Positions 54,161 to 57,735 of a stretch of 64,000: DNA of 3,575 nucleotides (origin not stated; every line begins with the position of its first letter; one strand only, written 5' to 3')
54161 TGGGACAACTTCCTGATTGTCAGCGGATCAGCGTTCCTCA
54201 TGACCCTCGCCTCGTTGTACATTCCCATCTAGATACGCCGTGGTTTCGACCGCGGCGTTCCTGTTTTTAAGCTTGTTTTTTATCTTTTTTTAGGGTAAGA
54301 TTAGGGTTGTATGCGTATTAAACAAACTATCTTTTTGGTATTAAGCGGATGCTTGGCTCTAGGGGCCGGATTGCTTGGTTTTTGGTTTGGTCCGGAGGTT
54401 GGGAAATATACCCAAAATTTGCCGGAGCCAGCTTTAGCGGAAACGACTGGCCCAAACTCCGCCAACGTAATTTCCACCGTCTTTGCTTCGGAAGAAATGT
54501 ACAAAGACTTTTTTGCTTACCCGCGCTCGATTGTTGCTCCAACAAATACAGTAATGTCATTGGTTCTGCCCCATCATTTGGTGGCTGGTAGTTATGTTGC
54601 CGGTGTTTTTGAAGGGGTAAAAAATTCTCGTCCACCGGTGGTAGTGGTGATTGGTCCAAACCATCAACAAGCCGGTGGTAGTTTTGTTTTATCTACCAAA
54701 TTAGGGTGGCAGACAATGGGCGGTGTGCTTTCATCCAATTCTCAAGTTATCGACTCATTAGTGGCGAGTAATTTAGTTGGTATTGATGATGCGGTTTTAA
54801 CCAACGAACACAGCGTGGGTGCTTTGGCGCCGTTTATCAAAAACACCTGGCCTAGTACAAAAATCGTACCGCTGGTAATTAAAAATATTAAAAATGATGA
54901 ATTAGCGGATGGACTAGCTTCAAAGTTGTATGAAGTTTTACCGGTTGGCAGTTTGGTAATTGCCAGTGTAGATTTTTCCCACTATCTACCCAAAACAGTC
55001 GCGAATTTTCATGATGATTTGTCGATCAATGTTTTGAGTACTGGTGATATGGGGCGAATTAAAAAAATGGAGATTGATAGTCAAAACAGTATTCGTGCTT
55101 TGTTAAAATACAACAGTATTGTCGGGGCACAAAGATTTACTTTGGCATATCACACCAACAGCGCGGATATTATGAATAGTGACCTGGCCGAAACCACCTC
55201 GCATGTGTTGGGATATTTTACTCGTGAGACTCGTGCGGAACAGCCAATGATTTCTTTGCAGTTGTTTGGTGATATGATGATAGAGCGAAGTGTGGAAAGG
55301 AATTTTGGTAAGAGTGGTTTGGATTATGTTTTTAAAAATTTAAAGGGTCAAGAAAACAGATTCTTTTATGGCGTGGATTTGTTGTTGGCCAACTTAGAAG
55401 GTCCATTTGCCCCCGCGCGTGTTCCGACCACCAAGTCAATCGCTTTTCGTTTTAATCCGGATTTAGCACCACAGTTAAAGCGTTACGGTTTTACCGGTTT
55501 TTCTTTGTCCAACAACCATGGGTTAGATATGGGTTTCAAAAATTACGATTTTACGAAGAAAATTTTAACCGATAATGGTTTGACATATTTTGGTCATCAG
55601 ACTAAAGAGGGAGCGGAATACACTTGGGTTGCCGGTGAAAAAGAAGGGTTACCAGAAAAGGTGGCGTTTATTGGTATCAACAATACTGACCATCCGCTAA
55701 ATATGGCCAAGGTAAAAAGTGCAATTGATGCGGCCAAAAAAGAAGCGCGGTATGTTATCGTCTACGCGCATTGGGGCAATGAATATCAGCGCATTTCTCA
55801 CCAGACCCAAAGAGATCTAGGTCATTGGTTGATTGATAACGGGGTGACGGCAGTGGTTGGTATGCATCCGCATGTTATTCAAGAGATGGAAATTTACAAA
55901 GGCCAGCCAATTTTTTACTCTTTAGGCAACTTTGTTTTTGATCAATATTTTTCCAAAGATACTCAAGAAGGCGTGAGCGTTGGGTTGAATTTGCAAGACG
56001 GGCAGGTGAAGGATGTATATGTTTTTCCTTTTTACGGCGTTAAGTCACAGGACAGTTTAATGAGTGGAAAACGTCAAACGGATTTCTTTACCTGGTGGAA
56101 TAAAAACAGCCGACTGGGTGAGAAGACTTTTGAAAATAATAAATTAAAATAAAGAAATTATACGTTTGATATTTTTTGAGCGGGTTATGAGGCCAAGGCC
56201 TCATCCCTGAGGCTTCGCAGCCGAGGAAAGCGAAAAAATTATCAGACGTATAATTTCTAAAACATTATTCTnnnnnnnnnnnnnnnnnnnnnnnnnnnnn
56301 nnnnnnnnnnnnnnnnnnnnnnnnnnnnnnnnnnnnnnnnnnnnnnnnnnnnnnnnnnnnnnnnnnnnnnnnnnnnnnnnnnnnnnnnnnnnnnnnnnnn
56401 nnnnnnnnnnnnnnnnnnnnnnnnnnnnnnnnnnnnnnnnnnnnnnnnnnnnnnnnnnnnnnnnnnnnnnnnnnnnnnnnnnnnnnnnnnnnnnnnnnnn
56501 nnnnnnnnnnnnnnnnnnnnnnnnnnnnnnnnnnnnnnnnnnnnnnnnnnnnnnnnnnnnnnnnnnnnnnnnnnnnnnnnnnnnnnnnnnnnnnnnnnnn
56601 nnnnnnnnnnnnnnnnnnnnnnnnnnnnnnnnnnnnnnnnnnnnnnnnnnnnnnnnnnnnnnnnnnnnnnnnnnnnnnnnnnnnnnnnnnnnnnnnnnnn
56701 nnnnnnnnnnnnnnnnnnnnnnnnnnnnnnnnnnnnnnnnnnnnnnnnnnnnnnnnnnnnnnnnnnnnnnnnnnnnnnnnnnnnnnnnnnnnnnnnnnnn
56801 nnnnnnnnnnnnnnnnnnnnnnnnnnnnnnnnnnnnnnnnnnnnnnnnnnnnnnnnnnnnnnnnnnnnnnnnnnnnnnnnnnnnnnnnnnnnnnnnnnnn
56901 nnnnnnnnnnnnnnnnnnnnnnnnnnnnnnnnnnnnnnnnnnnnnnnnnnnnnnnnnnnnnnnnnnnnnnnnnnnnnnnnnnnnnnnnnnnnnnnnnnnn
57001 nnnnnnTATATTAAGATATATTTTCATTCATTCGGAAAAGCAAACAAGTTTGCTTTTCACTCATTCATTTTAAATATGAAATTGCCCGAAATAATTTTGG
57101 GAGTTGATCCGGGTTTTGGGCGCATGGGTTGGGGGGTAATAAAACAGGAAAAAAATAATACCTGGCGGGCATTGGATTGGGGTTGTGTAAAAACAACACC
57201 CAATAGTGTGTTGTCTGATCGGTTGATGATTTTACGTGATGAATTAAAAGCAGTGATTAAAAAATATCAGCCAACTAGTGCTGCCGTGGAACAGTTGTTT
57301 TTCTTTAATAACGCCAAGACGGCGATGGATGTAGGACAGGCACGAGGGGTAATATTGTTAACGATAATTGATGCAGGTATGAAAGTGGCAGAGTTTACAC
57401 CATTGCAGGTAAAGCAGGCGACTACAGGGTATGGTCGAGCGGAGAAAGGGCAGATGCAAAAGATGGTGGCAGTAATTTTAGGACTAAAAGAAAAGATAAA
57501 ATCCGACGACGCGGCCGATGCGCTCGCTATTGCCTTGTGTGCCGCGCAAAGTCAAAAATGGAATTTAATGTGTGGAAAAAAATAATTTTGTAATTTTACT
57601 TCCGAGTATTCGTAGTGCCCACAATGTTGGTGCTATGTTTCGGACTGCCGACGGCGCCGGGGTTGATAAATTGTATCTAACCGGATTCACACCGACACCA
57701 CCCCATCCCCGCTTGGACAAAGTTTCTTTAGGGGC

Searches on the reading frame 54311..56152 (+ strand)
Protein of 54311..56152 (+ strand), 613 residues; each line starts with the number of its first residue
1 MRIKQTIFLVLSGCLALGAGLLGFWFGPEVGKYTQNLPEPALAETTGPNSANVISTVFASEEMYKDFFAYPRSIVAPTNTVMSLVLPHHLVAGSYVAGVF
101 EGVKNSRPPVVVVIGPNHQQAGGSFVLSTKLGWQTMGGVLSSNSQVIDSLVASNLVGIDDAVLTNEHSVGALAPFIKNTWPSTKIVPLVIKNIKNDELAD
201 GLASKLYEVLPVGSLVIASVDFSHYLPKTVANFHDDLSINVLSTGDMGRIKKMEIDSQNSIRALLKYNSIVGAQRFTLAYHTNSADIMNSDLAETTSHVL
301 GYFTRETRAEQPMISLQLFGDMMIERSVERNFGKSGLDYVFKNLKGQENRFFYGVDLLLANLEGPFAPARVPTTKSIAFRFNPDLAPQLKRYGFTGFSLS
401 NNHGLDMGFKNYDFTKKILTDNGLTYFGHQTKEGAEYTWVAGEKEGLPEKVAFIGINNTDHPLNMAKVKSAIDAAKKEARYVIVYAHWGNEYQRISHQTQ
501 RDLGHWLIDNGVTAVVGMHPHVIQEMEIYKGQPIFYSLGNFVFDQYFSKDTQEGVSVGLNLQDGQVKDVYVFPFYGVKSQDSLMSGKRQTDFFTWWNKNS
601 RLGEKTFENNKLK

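Call 30: search_protein_families(library=pfam, proteins=[window:54311-56152:+], max_evalue=0.0001)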
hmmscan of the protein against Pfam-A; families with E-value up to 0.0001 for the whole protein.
window:54311-56152:+ (613 aa): 2 families
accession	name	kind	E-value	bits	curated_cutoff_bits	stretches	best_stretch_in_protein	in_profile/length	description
PF09587.15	PGA_cap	-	5.7e-52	177.2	27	1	316-545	2-255/255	Bacterial capsule synthesis protein PGA_cap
PF01875.22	Memo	-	1.8e-23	83.6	27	1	85-290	37-258/269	Memo-like protein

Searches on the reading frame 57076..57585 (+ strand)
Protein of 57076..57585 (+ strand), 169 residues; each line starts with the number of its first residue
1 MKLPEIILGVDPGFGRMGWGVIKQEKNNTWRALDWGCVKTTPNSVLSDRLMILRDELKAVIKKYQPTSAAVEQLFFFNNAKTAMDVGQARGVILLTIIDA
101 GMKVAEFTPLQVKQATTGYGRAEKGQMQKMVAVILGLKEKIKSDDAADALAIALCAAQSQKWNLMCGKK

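Call 30: search_protein_families(library=pfam, proteins=[window:57076-57585:+], max_evalue=0.0001)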
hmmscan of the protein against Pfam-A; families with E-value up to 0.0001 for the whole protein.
window:57076-57585:+ (169 aa): 1 family
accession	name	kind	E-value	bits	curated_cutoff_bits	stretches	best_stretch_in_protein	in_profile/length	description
PF02075.23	RuvC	-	1.2e-47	161.9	22.2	1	7-155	1-147/148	Crossover junction endodeoxyribonuclease RuvC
